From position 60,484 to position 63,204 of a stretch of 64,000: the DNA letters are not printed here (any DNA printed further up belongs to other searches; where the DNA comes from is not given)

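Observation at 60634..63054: Decaheme OmcA/MtrC-family lipoprotein cytochrome carrying a collagen-like (Gly-X-Y)23 stalk, with no MtrA/MtrB partners nearby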

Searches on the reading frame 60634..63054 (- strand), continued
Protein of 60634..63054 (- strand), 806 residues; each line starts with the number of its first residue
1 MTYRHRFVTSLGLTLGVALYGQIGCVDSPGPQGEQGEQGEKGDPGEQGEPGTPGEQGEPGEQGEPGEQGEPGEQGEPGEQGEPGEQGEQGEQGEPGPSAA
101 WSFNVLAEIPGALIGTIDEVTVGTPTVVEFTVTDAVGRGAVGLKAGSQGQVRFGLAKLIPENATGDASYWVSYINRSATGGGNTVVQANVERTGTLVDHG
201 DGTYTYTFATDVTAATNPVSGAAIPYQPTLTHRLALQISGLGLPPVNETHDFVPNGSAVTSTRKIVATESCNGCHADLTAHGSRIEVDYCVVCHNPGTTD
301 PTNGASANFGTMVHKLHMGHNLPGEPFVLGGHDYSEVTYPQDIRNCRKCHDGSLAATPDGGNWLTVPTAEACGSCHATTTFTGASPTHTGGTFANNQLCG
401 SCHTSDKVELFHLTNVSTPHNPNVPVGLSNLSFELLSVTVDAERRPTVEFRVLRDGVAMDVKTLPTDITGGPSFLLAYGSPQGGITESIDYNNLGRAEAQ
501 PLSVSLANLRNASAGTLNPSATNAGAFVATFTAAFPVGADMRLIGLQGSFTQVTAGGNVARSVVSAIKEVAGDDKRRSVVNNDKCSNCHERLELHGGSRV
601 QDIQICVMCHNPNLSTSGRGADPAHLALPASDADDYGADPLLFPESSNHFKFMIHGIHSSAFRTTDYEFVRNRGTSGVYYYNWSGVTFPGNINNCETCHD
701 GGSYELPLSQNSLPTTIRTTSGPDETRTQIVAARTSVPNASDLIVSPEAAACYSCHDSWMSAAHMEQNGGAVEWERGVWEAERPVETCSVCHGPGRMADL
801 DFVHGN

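Call 12: find_encoding_contigs(protein=P0002, flank=10000, max_places=3)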
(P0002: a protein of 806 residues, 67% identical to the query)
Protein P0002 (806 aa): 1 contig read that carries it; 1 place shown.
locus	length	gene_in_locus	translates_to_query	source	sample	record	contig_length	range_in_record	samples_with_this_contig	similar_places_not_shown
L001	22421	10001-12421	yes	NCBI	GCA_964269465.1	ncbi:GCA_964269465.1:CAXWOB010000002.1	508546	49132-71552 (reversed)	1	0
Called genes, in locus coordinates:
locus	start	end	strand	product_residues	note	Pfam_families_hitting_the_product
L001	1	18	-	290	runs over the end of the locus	PF13509:S1_2, PF17783:WHD_CvfB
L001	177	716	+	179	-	PF00583:Acetyltransf_1, PF13673:Acetyltransf_10, PF13508:Acetyltransf_7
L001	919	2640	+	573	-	PF00691:OmpA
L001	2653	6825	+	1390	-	-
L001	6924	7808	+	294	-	PF07719:TPR_2 (faint), PF13374:TPR_10 (faint), PF00515:TPR_1 (faint), PF13424:TPR_12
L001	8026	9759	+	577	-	PF00069:Pkinase, PF01636:APH (faint), PF07714:PK_Tyr_Ser-Thr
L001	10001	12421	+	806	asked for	PF01391:Collagen, PF22112:OmcA-like_N (weak), PF14522:Cytochrome_C7 (faint), PF14537:Cytochrom_c3_2 (faint), PF22113:Mtrc-MtrF_II-IV_dom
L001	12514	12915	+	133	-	PF00571:CBS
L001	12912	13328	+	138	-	PF00507:Oxidored_q4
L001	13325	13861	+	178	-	PF01058:Oxidored_q6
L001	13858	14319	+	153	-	PF00329:Complex1_30kDa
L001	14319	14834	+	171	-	PF00346:Complex1_49kDa (weak)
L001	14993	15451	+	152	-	PF00346:Complex1_49kDa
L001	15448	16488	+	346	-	PF00146:NADHdh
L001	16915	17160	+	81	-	-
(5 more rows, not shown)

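Call 13: find_encoding_contigs(protein=P0010, flank=10000, max_places=3)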
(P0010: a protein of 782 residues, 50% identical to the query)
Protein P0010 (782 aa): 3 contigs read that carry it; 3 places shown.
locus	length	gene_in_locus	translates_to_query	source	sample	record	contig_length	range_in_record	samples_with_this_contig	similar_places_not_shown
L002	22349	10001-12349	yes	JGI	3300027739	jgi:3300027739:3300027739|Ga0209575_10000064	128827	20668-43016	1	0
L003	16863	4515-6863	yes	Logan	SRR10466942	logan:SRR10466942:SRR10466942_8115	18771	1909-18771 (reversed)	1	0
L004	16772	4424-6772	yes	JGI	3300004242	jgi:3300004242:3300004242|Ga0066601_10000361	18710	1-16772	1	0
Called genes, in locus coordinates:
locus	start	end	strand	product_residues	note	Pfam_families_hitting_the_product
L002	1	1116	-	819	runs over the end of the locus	PF01839:FG-GAP (faint), PF13517:FG-GAP_3 (weak)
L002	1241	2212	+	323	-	-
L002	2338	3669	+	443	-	-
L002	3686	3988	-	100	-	-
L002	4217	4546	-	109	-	PF04480:DUF559, PF18741:MTES_1575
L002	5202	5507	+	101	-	-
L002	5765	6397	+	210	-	PF27545:CsoS1D_N, PF00936:BMC (weak)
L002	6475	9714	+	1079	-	PF01839:FG-GAP (faint), PF13517:FG-GAP_3 (weak), PF07705:CARDB (weak)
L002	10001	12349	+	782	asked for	PF01391:Collagen, PF22112:OmcA-like_N (weak), PF02085:Cytochrom_CIII (faint), PF14522:Cytochrome_C7 (faint), PF14537:Cytochrom_c3_2 (faint), PF22113:Mtrc-MtrF_II-IV_dom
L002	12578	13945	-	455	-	-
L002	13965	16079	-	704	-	PF09699:Paired_CXXCH_1 (faint), PF14522:Cytochrome_C7 (faint), PF14537:Cytochrom_c3_2 (faint)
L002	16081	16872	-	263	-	-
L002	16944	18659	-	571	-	PF14522:Cytochrome_C7 (faint), PF09698:GSu_C4xC__C2xCH (weak)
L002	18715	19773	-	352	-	PF02085:Cytochrom_CIII (faint), PF22113:Mtrc-MtrF_II-IV_dom (faint), PF14522:Cytochrome_C7 (faint)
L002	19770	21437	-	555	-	-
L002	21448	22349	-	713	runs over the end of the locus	-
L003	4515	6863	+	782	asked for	PF01391:Collagen, PF22112:OmcA-like_N (weak), PF02085:Cytochrom_CIII (faint), PF14522:Cytochrome_C7 (faint), PF14537:Cytochrom_c3_2 (faint), PF22113:Mtrc-MtrF_II-IV_dom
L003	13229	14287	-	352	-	PF02085:Cytochrom_CIII (faint), PF22113:Mtrc-MtrF_II-IV_dom (faint), PF14522:Cytochrome_C7 (faint)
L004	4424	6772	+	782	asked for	PF01391:Collagen, PF22112:OmcA-like_N (weak), PF02085:Cytochrom_CIII (faint), PF14522:Cytochrome_C7 (faint), PF14537:Cytochrom_c3_2 (faint), PF22113:Mtrc-MtrF_II-IV_dom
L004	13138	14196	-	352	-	PF02085:Cytochrom_CIII (faint), PF22113:Mtrc-MtrF_II-IV_dom (faint), PF14522:Cytochrome_C7 (faint)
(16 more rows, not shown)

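Call 16: find_related_loci(query=window:60634-63054:-, collection=genome_contigs, flank=10000)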
Query window:60634-63054:- (806 aa) in genome_contigs; peptide patterns used: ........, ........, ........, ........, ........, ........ (x = any residue, [..] = any of these).
537 stretches matched a pattern; 60 encode a relative of the query (tblastn E <= 1e-3); 59 distinct loci.
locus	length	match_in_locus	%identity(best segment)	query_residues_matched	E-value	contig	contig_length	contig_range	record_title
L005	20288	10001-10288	62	21-100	3e-20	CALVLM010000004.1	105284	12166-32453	MAG: Candidatus Gallimonas intestinigallinarum isolate BRZ_FE__bin63 genome assembly, contig: BRZ_FE__NODE_402_length_10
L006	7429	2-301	67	21-97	1e-19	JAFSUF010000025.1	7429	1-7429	MAG: Bacteroidales bacterium isolate RGIG3478 Goat_Rumen.Co__c772302, whole genome shotgun sequence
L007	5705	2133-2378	52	1-96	6e-19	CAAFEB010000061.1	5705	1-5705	MAG TPA_asm: Clostridia bacterium, isolate HGM11393, WGS project CAAFEB010000000 data, contig: SRS098571_82_k99_119345,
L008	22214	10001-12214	64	10-107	6e-19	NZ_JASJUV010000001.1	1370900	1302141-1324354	Pseudoalteromonas ardens strain R96 NODE_1_length_1370900_cov_26.193590, whole genome shotgun sequence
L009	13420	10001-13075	50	5-112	1e-17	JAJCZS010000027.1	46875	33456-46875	MAG: Deltaproteobacteria bacterium isolate OFTM111 OFTM111_26, whole genome shotgun sequence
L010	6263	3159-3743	60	18-134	2e-17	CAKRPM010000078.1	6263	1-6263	MAG: uncultured Eubacteriales bacterium isolate REFINED_METABAT215_TOP10_CONTIGS_1500_ASSEMBLY_K77_MERGED__Hadza_MoBio_h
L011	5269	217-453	65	31-114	2e-17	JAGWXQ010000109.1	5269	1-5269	MAG: Paenibacillaceae bacterium isolate REEB470 contig-150_27248, whole genome shotgun sequence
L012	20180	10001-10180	73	18-98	2e-16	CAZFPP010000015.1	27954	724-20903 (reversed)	MAG TPA_asm: uncultured Clostridia bacterium isolate SRP222994_co1_82 genome assembly, contig: NODE_3229_length_27954_co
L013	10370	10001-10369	62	21-99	2e-16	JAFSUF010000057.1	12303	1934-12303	MAG: Bacteroidales bacterium isolate RGIG3478 Goat_Rumen.Co__c1546773, whole genome shotgun sequence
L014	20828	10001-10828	58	18-129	4e-15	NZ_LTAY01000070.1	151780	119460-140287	Clostridium thermobutyricum DSM 4928 CLTH_contig000070, whole genome shotgun sequence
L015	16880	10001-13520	28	113-804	6e-32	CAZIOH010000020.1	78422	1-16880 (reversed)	MAG TPA_asm: uncultured Myxococcales bacterium isolate binchicken_co54_403 genome assembly, contig: NODE_454_length_7842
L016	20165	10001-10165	74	13-94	1e-14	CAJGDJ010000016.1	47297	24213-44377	MAG: uncultured Muribaculaceae bacterium isolate MAG53 genome assembly, contig: k141_9349297_length_47297_cov_11.9940, w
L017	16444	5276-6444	58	21-98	2e-14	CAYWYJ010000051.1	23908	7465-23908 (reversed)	MAG TPA_asm: uncultured Planctomycetales bacterium isolate SRP278314_co1_339 genome assembly, contig: NODE_2671_length_2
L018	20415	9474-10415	66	17-108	5e-14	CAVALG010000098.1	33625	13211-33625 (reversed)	Roseburia sp. AF12-17LB isolate H07660-L1_cleanbin_000025 genome assembly, contig: Spades_H07660-L1_contig_337, whole ge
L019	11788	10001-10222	56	30-98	7e-14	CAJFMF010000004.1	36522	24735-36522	Candidatus Gallimonas faecavium isolate Chicken_6_mag_57 genome assembly, contig: MAGpy_11413_6_idba_bin_57_fascaffold_1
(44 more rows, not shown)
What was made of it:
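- Tried and rejected: genome_contigs scan with the full protein (call 16).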

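Call 20: find_encoding_contigs(protein=P0007, flank=10000, max_places=2)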
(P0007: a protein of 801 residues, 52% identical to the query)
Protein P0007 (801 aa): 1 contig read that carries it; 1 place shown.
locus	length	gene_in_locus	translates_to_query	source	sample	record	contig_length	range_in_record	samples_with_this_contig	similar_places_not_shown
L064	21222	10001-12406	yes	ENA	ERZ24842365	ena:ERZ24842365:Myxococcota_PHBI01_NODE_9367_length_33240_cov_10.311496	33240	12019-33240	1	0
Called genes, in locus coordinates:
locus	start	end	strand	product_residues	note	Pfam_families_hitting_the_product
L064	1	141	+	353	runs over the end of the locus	PF00005:ABC_tran, PF13304:AAA_21 (faint)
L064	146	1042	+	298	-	-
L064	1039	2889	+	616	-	-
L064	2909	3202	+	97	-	-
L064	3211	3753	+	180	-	-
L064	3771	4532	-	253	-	-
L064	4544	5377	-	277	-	-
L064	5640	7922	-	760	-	PF00069:Pkinase, PF07714:PK_Tyr_Ser-Thr, PF02743:dCache_1, PF22673:MCP-like_PDC_1 (weak)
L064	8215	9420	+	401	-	PF03150:CCP_MauG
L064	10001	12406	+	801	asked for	PF01391:Collagen, PF14522:Cytochrome_C7 (faint), PF14537:Cytochrom_c3_2 (faint), PF22113:Mtrc-MtrF_II-IV_dom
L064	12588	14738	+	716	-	PF09371:Tex_N, PF22706:Tex_central_region, PF16921:Tex_YqgF, PF14635:HHH_7 (weak), PF12836:HHH_3, PF17674:HHH_9, PF00575:S1, PF23459:S1_RRP5, +1 more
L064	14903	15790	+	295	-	-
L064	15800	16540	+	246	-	-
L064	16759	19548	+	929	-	PF00535:Glycos_transf_2 (faint), PF13641:Glyco_tranf_2_3, PF13632:Glyco_trans_2_3, PF00722:Glyco_hydro_16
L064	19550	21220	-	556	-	?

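Call 21: find_encoding_contigs(protein=P0023, flank=10000, max_places=2)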
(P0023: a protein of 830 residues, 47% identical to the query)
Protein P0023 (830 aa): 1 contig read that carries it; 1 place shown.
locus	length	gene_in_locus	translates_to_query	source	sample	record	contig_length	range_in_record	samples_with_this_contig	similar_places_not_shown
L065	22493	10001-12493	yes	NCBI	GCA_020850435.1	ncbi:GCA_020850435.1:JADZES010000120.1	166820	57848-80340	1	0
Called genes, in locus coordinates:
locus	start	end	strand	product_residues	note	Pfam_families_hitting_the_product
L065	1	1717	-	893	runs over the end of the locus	-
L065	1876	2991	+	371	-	-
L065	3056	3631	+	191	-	PF07638:Sigma70_ECF (weak), PF04542:Sigma70_r2, PF08281:Sigma70_r4_2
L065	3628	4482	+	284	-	-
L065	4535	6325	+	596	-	PF07705:CARDB (weak), PF15780:ASH (weak)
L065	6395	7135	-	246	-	PF00027:cNMP_binding, PF13545:HTH_Crp_2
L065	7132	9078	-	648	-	PF00670:AdoHcyase_NAD (weak), PF02826:2-Hacid_dh_C (weak), PF02254:TrkA_N (weak)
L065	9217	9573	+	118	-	-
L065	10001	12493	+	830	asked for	PF01391:Collagen, PF22111:MtrC-MtrF_N (faint), PF14522:Cytochrome_C7 (faint), PF14537:Cytochrom_c3_2 (faint), PF22113:Mtrc-MtrF_II-IV_dom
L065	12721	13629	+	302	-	PF13145:Rotamase_2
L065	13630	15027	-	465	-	-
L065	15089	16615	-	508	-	PF15780:ASH (faint), PF22544:HYDIN_VesB_CFA65-like_Ig (faint)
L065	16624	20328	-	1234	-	PF11617:Cu-binding_MopE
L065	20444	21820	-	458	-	-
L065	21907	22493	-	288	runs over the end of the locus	-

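Call 22: find_encoding_contigs(protein=P0001, flank=10000, max_places=2)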
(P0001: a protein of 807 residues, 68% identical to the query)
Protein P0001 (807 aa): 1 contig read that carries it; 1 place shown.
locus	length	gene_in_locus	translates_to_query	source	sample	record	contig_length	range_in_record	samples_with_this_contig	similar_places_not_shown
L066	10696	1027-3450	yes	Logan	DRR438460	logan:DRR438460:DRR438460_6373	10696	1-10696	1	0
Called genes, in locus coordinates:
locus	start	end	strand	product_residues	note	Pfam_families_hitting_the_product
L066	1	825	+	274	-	?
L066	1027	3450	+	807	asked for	PF01391:Collagen, PF22112:OmcA-like_N, PF09699:Paired_CXXCH_1 (faint), PF14522:Cytochrome_C7 (faint), PF14537:Cytochrom_c3_2 (faint), PF22113:Mtrc-MtrF_II-IV_dom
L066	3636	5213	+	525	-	PF14534:DUF4440 (weak)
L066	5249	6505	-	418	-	PF00144:Beta-lactamase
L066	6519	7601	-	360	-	PF01699:Na_Ca_ex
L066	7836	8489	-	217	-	-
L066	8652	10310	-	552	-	-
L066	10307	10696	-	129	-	?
